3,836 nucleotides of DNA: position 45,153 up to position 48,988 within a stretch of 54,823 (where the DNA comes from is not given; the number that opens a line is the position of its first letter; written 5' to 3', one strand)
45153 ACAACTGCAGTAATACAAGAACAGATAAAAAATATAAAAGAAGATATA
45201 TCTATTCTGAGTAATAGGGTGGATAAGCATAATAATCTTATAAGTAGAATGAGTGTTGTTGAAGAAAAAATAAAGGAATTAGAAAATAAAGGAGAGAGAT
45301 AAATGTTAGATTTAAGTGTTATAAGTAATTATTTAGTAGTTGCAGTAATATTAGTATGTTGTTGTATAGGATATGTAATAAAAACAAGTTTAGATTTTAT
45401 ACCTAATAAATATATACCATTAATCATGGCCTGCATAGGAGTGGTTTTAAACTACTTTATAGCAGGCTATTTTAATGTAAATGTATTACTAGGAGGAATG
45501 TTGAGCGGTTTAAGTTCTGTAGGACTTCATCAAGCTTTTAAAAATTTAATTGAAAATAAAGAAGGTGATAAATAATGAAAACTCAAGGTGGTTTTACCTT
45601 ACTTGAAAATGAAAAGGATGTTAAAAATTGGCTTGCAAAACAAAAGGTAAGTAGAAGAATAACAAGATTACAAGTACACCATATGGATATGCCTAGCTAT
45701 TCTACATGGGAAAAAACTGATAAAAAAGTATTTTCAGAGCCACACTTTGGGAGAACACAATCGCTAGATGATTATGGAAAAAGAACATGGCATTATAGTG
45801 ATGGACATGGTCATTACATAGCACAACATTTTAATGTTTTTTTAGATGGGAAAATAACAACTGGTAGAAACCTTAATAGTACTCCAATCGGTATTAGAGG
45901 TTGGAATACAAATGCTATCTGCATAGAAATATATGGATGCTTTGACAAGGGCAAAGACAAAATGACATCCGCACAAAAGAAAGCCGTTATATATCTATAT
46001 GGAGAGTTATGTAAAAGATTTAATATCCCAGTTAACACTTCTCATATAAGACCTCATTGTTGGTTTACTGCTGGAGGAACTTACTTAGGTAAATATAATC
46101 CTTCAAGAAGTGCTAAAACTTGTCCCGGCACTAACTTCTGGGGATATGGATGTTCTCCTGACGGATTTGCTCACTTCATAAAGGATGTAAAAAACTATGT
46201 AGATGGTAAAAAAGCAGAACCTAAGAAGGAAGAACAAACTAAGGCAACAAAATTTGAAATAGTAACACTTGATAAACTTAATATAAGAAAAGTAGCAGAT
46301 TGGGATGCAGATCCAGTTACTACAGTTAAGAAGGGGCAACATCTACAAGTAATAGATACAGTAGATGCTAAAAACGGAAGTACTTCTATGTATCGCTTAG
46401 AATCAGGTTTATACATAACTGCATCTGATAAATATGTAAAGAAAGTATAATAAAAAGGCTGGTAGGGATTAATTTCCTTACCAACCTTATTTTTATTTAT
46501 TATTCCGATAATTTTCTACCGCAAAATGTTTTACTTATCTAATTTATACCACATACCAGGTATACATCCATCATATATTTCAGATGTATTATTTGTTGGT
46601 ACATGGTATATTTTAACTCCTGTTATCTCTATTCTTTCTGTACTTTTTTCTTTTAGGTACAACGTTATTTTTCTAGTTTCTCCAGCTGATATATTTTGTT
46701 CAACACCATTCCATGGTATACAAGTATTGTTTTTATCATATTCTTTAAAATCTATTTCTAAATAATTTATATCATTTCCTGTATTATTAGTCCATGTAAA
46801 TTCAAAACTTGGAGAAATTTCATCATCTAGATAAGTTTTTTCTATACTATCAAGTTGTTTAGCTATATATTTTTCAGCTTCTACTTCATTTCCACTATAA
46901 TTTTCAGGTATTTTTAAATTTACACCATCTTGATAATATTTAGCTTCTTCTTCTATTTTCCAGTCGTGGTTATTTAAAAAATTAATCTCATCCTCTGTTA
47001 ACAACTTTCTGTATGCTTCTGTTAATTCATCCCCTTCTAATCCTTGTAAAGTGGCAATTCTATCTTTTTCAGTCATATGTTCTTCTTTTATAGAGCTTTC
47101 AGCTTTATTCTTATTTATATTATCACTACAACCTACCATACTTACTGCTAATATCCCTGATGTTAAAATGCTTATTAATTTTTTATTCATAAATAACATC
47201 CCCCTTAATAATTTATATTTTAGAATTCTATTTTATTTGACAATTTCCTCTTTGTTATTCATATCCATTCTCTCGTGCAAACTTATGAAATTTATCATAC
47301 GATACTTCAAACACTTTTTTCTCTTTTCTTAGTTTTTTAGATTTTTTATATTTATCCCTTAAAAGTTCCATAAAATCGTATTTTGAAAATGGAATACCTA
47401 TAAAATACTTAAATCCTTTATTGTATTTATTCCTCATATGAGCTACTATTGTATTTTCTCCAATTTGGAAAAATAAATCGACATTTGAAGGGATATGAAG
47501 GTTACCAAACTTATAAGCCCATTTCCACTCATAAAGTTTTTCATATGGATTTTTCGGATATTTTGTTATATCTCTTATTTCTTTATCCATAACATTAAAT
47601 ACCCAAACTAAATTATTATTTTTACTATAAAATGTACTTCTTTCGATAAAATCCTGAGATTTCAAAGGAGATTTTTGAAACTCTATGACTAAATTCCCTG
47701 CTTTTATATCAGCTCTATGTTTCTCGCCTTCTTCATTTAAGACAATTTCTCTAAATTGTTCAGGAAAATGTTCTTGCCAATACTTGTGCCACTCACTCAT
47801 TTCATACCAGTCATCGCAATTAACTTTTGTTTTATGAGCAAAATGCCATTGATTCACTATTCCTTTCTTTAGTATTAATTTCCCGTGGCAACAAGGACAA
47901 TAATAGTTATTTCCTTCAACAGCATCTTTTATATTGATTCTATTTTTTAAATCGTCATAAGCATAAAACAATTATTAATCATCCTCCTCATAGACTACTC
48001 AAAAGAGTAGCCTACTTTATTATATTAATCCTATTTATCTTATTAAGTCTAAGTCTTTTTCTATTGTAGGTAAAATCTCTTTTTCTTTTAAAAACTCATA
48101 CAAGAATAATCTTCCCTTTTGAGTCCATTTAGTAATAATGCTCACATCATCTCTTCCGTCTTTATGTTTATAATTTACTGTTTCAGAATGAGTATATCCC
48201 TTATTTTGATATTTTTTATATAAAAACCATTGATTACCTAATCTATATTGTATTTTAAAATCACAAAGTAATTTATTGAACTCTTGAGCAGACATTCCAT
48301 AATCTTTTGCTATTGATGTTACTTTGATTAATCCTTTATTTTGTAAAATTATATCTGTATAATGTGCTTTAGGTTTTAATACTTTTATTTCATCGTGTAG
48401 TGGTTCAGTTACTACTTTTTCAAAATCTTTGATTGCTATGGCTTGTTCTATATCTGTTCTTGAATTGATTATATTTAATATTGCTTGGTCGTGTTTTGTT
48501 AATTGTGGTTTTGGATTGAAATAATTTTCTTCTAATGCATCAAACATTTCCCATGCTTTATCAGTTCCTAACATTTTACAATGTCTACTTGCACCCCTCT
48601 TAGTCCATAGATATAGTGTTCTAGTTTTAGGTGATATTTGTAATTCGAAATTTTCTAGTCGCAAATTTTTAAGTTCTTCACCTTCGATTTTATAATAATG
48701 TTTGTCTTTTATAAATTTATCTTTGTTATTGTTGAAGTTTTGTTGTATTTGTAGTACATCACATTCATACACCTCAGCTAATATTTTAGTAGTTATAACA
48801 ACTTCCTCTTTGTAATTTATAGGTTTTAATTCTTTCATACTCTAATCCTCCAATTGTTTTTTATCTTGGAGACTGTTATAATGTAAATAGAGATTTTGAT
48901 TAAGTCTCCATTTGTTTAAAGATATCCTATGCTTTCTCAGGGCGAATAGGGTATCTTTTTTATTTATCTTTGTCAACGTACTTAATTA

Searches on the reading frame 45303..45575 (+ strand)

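Call 80: search_protein_families(library=phrogs, proteins=[window:45303-45575:+], max_evalue=0.00001)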
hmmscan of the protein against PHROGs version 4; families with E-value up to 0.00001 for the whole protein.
window:45303-45575:+ (90 aa): 2 families
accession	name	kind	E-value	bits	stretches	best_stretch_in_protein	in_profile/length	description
phrog_1129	-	lysis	3.3e-22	79.3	1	5-87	4-85/86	holin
phrog_1299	-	lysis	2.3e-07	31.5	1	16-85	14-86/100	holin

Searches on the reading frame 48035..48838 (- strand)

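Call 4: search_protein_families(library=pfam, proteins=[window:48035-48838:-], max_evalue=1)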
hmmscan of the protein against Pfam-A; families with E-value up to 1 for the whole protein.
window:48035-48838:- (267 aa): 3 families
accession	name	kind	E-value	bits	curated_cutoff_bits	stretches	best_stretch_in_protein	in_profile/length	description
PF03374.19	ANT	-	4.3e-33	114.3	25.3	1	150-252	3-107/108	Phage antirepressor protein KilAC domain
PF10543.14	ORF6N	-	1.2e-20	74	27.8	1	5-89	2-86/86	ORF6N domain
PF13767.11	DUF4168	-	0.045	15.2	25.8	1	112-191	4-82/95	Domain of unknown function (DUF4168)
